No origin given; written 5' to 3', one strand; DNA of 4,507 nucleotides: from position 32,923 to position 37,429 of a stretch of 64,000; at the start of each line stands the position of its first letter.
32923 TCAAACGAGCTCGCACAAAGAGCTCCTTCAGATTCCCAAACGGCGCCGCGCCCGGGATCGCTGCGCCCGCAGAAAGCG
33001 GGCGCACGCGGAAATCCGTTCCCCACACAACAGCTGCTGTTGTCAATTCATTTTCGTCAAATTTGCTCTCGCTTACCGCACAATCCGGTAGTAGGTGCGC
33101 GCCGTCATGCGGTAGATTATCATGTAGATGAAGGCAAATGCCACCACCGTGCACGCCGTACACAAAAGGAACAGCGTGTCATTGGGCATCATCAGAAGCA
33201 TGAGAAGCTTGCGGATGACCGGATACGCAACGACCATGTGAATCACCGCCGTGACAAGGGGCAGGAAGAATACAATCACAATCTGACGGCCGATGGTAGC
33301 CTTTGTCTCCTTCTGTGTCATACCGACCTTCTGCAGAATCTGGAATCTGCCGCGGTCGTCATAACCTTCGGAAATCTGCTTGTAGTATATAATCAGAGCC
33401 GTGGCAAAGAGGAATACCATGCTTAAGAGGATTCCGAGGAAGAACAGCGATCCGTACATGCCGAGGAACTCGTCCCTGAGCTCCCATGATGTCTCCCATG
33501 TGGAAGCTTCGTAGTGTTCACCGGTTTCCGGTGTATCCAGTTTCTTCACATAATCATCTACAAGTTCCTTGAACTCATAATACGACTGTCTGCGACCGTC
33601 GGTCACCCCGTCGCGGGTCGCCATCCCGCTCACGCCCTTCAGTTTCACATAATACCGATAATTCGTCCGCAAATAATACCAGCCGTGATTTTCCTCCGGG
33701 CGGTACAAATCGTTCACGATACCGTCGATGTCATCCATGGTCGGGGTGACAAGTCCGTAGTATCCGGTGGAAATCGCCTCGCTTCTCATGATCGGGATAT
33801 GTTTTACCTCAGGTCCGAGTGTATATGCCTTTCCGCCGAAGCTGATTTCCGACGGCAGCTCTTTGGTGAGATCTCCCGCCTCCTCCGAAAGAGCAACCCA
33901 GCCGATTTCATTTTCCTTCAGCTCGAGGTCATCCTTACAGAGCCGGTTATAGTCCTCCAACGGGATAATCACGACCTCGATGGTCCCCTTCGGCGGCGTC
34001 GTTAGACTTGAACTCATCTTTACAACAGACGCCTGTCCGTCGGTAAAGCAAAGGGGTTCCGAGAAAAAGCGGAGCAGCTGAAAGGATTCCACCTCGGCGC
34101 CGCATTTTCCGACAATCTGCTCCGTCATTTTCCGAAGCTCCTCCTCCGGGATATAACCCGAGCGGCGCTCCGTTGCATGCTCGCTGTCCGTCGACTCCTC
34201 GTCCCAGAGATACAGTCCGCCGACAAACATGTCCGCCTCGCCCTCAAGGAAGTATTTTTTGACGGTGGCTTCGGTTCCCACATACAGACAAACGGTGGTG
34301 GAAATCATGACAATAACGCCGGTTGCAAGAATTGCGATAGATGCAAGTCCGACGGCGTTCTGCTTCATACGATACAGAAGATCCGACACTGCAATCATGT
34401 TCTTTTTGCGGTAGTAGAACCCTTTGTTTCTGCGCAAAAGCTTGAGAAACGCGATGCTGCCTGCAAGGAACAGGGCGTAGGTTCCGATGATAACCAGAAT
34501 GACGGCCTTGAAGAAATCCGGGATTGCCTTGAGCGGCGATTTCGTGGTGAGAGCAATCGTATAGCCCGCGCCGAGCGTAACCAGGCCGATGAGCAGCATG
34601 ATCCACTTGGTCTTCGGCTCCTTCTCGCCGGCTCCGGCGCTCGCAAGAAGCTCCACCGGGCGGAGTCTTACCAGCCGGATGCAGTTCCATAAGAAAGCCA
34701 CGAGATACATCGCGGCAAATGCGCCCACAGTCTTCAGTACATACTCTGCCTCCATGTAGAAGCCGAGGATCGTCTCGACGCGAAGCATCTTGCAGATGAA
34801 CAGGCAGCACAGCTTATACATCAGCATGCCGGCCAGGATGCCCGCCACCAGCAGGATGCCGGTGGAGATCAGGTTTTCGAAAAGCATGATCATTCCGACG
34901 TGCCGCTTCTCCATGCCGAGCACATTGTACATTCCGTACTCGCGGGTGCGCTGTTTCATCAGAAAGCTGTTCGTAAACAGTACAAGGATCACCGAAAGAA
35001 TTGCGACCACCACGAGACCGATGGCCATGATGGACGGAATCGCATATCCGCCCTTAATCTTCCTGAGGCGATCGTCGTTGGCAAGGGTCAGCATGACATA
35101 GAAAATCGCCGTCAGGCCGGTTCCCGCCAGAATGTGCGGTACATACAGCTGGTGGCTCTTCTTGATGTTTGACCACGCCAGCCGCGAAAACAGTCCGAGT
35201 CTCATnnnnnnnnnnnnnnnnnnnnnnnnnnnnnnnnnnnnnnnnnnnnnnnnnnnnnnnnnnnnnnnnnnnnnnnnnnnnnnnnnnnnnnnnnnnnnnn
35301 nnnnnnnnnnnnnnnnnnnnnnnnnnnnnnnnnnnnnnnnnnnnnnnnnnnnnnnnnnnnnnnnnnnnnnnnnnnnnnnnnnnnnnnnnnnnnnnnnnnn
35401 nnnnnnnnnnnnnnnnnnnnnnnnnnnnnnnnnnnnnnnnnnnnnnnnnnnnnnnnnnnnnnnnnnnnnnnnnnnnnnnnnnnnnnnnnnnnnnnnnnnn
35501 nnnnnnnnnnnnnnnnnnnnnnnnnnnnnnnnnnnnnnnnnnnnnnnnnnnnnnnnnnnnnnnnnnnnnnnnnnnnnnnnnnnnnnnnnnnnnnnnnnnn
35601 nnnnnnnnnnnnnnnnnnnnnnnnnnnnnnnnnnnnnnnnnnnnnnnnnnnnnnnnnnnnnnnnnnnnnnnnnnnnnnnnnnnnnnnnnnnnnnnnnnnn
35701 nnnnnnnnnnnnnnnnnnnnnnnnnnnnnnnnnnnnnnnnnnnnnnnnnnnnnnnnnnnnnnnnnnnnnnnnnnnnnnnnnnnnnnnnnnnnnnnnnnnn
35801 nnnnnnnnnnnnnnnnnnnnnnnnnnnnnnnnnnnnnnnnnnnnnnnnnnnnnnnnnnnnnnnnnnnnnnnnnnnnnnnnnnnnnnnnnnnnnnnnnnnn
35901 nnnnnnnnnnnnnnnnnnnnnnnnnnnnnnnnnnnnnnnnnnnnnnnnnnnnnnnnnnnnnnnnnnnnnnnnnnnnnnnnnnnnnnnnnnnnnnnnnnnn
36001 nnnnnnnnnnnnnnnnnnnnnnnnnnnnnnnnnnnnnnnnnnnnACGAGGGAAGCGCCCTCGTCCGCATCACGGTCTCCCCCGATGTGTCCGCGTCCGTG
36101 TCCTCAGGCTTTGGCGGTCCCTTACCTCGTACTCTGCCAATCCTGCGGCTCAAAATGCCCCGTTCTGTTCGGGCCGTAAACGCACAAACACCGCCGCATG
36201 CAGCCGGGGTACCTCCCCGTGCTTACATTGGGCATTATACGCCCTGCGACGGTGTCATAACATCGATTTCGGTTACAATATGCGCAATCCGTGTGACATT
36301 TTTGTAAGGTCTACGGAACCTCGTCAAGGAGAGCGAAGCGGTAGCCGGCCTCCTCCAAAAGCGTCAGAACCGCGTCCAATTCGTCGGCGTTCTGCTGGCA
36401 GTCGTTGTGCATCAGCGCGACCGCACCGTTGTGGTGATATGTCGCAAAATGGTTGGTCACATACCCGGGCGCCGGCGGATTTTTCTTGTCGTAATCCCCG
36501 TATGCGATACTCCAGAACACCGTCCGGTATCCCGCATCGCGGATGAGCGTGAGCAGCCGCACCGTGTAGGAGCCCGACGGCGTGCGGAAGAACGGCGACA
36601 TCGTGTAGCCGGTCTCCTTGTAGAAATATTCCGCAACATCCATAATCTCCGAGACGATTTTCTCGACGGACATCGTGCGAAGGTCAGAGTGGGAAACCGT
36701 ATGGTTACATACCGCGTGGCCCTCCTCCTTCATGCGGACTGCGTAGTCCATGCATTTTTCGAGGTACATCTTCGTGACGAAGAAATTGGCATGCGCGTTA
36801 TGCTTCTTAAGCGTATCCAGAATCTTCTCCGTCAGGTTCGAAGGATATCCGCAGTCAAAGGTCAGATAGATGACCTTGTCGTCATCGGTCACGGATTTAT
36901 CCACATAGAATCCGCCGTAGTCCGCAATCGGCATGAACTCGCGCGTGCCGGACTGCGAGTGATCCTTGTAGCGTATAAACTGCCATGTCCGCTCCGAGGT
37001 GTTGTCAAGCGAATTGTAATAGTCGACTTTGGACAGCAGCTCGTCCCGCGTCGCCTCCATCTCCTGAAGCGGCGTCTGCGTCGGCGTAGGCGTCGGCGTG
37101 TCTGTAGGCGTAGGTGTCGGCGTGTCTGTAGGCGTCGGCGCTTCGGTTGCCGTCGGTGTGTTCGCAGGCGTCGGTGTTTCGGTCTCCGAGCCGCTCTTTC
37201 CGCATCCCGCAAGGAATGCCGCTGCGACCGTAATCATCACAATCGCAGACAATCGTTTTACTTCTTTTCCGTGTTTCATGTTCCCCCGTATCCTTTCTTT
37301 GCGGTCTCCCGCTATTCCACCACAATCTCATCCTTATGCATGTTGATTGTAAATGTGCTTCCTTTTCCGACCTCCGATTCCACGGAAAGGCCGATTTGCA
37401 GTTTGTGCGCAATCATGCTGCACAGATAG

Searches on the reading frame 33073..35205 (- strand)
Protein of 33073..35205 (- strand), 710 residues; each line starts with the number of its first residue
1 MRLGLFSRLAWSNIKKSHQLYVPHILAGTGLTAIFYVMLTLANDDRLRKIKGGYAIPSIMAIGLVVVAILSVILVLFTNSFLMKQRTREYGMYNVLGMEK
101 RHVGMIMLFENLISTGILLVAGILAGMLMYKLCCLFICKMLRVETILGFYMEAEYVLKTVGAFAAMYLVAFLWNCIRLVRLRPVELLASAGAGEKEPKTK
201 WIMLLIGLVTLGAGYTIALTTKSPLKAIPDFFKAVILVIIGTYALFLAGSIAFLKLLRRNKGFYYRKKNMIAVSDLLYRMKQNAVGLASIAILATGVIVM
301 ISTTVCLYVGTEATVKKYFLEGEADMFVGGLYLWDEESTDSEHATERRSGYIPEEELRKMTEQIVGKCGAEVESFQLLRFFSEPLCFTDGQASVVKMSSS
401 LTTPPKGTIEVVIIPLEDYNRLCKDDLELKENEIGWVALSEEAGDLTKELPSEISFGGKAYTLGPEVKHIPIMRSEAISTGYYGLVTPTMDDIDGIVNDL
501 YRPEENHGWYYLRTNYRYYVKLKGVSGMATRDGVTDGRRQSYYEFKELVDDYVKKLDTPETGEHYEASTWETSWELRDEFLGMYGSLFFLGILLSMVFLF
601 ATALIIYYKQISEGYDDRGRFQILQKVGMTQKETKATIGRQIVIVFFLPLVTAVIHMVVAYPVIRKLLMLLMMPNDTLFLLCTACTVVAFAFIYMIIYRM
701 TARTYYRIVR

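Call 71: search_protein_families(library=pfam, max_evalue=0.00001, proteins=[window:33073-35205:-])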
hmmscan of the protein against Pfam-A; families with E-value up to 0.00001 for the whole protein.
window:33073-35205:- (710 aa): 1 family
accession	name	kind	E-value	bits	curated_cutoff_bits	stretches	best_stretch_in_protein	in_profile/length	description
PF02687.27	FtsX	-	1e-10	42.1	25.5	1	63-178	3-115/120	FtsX-like permease C-terminal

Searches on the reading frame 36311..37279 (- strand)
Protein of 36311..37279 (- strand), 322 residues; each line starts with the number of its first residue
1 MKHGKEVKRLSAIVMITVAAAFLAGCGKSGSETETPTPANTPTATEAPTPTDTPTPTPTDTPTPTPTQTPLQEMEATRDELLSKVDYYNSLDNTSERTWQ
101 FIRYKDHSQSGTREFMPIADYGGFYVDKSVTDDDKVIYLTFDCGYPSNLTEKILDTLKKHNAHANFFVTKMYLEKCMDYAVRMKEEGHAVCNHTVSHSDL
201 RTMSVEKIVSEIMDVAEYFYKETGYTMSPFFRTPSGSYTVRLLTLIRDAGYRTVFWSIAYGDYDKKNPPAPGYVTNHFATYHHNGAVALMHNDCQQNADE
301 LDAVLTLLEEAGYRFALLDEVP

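Call 71: search_protein_families(library=pfam, max_evalue=0.00001, proteins=[window:36311-37279:-])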
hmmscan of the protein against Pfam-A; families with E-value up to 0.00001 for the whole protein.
window:36311-37279:- (322 aa): 1 family
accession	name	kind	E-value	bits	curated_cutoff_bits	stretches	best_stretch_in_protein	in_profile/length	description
PF01522.26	Polysacc_deac_1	-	4e-32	111.2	23.1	1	131-254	3-124/124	Polysaccharide deacetylase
